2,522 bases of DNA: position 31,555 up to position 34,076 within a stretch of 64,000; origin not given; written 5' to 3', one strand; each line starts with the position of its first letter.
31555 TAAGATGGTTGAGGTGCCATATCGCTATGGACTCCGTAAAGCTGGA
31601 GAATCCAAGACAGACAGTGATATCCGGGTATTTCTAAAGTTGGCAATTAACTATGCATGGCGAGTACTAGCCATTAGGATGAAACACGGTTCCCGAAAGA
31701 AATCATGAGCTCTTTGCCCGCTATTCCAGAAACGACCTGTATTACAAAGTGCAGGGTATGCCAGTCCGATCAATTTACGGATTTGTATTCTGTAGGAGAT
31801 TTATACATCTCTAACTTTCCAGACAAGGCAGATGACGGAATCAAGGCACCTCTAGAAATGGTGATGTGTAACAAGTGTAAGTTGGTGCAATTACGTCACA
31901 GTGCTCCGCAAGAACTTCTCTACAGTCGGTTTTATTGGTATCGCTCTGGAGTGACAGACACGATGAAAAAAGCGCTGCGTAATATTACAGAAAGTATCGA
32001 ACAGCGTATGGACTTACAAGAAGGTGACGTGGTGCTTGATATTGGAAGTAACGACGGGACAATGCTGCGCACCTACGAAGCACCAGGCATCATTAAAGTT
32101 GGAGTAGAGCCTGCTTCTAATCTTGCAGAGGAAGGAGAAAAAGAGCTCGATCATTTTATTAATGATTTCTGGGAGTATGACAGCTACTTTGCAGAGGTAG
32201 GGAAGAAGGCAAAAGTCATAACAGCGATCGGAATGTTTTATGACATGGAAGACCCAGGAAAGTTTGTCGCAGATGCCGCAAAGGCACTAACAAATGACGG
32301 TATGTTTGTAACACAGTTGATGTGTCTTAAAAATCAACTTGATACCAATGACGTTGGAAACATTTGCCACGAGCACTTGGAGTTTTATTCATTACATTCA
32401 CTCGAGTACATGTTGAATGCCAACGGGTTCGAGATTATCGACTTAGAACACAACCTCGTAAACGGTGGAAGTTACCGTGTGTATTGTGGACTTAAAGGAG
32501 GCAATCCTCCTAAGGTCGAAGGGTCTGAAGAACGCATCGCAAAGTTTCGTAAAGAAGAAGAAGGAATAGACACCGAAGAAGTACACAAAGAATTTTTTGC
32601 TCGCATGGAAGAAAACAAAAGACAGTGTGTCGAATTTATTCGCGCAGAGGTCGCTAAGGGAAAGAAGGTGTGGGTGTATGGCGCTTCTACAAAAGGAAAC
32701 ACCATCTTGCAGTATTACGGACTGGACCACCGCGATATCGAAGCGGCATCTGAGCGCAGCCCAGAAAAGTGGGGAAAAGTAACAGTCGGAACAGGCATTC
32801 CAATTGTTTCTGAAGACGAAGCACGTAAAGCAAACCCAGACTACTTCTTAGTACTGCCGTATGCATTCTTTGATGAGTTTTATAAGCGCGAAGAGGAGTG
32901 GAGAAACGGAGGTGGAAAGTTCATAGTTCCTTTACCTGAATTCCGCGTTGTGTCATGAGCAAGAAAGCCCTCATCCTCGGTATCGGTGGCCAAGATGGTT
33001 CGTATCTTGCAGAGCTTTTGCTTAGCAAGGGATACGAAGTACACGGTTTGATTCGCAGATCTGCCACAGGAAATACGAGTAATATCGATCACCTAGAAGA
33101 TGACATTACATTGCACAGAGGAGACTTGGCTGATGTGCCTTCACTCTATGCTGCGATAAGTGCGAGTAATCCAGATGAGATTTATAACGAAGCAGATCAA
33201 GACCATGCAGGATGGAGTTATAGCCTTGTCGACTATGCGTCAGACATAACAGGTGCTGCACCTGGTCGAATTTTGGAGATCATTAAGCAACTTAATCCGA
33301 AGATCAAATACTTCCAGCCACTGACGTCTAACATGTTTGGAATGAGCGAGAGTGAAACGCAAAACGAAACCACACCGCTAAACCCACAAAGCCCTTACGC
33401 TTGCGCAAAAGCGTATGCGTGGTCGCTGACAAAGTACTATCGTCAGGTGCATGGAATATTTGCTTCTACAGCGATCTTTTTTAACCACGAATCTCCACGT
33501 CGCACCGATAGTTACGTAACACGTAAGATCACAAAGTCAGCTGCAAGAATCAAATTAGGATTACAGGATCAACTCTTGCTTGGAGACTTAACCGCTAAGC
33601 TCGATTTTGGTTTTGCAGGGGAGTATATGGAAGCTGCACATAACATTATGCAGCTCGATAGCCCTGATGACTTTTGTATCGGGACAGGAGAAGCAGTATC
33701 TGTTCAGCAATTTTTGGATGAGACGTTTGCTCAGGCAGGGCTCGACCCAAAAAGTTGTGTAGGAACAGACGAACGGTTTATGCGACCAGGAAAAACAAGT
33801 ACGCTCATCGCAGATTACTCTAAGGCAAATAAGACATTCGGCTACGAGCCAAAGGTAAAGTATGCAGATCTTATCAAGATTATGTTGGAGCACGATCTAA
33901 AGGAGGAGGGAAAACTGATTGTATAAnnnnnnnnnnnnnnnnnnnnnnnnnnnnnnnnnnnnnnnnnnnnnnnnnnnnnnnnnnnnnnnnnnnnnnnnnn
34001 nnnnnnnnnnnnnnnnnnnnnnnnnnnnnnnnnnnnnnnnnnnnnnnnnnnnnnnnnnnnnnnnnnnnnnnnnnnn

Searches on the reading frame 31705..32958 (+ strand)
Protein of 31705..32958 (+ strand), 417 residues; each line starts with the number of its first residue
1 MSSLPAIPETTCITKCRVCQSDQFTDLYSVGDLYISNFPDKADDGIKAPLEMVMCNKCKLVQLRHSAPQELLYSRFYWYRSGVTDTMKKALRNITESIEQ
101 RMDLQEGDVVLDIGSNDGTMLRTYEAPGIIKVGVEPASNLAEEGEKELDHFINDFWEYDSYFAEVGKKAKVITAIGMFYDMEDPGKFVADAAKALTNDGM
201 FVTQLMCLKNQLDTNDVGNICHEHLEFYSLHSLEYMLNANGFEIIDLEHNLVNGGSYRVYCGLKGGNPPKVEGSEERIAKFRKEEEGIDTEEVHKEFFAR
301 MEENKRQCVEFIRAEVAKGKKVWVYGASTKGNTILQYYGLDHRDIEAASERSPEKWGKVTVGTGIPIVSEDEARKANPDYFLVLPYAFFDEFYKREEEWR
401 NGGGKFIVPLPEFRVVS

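Call 36: search_protein_families(library=pfam, proteins=[window:31705-32958:+], max_evalue=0.001)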
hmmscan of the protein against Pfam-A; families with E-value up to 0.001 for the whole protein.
window:31705-32958:+ (417 aa): 5 families
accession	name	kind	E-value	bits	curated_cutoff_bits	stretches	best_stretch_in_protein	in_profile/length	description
PF08484.17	Methyltransf_14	-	1.8e-39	135.5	23.5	1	252-411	2-160/160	C-methyltransferase C-terminal domain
PF13489.12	Methyltransf_23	-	2e-13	50.8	27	1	104-246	20-163/164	Methyltransferase domain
PF08421.16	Methyltransf_13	-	1e-09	38.8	31.3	1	16-73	1-62/62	Putative zinc binding domain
PF02353.26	CMAS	-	9.3e-05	22.3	27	1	72-213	30-174/273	Mycolic acid cyclopropane synthetase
PF08242.18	Methyltransf_12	-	0.00023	22.2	30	1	111-201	1-98/98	Methyltransferase domain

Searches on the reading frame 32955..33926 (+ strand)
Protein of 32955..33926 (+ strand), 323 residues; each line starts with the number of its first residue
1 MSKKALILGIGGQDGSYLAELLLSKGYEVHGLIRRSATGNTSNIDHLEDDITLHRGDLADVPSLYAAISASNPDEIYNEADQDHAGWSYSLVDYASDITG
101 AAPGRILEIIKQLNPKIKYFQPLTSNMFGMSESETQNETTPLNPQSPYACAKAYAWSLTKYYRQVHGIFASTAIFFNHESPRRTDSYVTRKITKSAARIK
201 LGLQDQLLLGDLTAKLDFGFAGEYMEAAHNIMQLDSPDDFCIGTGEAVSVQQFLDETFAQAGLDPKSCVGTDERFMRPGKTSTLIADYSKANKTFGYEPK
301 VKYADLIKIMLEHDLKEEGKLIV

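Call 36: search_protein_families(library=pfam, proteins=[window:32955-33926:+], max_evalue=0.001)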
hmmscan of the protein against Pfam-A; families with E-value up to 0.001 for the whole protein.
window:32955-33926:+ (323 aa): 3 families
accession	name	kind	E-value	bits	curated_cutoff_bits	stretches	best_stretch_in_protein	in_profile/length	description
PF16363.11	GDP_Man_Dehyd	-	5.1e-89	299.4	27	1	6-310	1-332/332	GDP-mannose 4,6 dehydratase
PF01370.27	Epimerase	-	6.8e-47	160.3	20.9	1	5-243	1-240/240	NAD dependent epimerase/dehydratase family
PF05368.20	NmrA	-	0.00083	19.5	27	0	2-71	2-70/298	NmrA-like family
